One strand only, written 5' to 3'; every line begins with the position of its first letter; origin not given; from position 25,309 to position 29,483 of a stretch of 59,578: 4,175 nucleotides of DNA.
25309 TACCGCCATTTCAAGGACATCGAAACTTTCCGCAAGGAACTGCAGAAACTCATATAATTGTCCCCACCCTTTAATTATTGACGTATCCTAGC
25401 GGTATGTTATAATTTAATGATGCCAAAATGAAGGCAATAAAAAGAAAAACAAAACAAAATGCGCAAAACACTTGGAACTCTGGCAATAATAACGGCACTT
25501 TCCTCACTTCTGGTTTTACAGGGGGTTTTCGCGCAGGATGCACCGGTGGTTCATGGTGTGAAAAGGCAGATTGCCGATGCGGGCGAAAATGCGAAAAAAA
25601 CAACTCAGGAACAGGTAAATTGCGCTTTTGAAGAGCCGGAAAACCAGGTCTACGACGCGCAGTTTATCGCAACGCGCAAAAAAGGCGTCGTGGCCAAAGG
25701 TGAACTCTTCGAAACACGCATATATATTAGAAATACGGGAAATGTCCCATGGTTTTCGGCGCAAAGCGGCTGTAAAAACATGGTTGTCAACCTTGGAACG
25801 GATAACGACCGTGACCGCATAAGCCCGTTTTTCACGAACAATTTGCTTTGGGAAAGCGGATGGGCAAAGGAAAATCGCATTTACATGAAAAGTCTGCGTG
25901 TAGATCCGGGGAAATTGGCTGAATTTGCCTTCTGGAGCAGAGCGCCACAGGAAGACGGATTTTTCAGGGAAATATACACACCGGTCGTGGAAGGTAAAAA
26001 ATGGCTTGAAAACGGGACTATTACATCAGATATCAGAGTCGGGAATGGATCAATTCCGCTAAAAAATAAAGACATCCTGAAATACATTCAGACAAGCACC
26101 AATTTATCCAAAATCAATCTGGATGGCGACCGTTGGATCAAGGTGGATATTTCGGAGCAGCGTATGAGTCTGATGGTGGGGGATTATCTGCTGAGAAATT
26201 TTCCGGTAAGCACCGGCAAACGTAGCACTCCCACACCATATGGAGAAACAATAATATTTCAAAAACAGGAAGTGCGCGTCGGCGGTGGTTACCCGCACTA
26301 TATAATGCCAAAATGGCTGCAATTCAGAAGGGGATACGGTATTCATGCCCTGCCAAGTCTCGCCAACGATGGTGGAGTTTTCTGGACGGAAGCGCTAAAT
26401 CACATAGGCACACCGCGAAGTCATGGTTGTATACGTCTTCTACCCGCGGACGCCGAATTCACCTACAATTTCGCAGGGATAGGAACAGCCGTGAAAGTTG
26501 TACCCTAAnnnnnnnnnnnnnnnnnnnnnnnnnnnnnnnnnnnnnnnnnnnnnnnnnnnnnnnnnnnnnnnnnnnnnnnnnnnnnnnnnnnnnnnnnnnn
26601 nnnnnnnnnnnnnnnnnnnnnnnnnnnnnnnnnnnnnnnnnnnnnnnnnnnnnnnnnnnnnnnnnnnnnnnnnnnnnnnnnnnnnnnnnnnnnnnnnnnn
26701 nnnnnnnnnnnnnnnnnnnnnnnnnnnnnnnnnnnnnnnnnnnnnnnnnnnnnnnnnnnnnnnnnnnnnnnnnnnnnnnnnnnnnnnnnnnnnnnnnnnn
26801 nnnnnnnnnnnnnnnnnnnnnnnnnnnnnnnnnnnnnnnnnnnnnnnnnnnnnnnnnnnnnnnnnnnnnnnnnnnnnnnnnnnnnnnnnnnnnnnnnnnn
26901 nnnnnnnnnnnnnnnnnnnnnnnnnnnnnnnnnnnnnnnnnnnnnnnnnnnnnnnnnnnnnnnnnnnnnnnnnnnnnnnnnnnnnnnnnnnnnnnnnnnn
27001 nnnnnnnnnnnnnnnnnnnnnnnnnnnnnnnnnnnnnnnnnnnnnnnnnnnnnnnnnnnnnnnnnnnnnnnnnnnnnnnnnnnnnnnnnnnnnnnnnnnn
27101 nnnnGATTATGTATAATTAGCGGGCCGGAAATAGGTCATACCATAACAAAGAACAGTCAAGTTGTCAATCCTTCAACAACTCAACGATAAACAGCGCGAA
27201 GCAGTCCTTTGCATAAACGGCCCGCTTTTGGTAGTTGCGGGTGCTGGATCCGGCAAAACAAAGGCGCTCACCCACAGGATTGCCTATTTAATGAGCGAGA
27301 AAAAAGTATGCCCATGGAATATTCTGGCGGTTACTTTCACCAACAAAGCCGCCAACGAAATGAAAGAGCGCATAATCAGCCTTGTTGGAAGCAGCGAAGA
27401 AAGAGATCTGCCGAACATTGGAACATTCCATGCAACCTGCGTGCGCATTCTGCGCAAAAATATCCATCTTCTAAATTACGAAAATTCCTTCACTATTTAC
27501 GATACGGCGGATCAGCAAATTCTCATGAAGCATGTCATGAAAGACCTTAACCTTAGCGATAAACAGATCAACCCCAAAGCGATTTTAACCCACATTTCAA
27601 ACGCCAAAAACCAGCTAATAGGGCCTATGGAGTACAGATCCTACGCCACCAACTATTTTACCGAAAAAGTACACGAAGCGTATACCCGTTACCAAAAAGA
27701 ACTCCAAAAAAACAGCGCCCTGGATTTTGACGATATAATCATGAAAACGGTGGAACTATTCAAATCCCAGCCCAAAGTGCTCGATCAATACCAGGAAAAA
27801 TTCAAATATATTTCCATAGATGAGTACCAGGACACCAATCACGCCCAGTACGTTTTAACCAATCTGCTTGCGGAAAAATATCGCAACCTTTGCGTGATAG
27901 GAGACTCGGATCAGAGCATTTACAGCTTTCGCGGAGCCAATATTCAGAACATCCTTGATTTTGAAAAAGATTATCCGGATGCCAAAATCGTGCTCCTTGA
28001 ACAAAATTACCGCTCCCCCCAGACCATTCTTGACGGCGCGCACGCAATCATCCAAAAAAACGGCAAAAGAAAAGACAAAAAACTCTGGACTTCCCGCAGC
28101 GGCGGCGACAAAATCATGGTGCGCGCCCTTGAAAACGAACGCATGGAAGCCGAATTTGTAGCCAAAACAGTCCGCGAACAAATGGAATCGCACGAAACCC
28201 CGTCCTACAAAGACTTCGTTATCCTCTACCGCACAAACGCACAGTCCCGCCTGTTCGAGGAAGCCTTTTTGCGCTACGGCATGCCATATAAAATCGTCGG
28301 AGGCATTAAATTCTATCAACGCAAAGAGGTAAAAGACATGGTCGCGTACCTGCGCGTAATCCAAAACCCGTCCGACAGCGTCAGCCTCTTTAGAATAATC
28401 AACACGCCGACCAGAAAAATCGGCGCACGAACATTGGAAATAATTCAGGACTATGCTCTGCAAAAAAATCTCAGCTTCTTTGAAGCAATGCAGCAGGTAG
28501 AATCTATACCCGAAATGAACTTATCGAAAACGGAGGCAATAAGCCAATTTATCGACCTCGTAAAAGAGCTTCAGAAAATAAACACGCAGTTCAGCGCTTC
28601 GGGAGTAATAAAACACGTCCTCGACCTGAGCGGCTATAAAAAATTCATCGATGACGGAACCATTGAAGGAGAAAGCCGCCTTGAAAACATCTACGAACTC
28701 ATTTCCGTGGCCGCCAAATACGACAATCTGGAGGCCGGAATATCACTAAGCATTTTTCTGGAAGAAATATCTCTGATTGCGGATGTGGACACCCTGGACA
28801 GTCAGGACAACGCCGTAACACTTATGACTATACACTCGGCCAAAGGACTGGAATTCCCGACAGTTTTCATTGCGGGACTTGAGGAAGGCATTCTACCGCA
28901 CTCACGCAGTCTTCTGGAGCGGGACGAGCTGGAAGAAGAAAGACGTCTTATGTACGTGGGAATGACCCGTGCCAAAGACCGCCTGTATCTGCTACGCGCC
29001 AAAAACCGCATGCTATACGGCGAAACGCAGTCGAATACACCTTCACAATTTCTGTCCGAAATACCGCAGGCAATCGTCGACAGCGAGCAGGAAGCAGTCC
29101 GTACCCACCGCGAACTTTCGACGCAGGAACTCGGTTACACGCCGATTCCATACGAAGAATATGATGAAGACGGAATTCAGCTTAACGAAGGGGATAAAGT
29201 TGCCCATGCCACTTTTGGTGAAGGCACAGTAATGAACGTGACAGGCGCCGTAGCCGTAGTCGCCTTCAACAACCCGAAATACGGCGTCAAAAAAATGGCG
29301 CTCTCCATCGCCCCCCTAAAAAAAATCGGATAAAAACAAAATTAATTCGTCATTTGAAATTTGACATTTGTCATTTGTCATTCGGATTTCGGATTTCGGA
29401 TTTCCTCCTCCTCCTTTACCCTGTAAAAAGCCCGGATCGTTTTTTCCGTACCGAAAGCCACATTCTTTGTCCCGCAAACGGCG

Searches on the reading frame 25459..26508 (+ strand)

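Call 19: search_protein_families(library=pfam, proteins=[window:25459-26508:+], max_evalue=0.001)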
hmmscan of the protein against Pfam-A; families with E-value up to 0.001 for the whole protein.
window:25459-26508:+ (349 aa): 1 family
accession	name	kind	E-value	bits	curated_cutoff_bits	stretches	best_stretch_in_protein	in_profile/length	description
PF03734.19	YkuD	-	3.2e-19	70.4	23.4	1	224-347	1-146/146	L,D-transpeptidase catalytic domain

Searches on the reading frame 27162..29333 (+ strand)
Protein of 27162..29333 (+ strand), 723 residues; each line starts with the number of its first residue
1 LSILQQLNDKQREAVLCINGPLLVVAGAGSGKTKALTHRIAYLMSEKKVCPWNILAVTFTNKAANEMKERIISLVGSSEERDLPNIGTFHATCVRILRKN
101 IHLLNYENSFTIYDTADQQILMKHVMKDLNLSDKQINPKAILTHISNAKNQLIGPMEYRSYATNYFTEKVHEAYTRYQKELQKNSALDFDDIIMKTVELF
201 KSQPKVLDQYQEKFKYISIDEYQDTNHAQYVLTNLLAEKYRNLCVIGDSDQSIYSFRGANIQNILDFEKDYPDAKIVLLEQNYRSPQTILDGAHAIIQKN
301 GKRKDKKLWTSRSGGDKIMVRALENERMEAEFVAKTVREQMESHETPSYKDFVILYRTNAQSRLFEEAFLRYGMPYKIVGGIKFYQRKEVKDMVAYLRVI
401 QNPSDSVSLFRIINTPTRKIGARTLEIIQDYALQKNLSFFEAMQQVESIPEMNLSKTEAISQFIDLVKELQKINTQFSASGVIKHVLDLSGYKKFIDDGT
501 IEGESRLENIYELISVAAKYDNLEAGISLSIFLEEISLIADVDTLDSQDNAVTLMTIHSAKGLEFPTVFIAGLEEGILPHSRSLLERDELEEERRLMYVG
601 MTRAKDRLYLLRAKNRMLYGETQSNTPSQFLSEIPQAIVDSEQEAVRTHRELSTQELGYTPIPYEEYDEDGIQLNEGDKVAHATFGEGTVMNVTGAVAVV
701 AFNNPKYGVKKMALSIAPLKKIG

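Call 19: search_protein_families(library=pfam, proteins=[window:27162-29333:+], max_evalue=0.001)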
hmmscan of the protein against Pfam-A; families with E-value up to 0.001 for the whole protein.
window:27162-29333:+ (723 aa): 8 families
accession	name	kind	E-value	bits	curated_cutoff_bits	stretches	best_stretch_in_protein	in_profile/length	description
PF00580.27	UvrD-helicase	-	8.8e-96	321.2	23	1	7-272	1-271/271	UvrD/REP helicase N-terminal domain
PF13361.12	UvrD_C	-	1.3e-78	265.3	25.6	1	278-612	2-347/350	UvrD-like helicase C-terminal domain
PF13245.12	AAA_19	-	3.4e-22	79.5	25.1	1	11-257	1-134/134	AAA domain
PF13538.12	UvrD_C_2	-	3.7e-12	46.4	27.4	1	552-611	2-52/52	UvrD-like helicase C-terminal domain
PF13086.12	AAA_11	-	7.2e-09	36.2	27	1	6-222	1-222/257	AAA domain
PF01443.25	Viral_helicase1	-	1.3e-07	32.1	21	0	548-611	173-227/228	Viral superfamily 1 RNA helicase core domain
PF21196.3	PcrA_UvrD_tudor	-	1.5e-06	28.4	23.9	1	677-721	2-48/48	PcrA/UvrD tudor domain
PF13604.12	AAA_30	-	9.2e-05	22.7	27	0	6-70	1-65/191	AAA domain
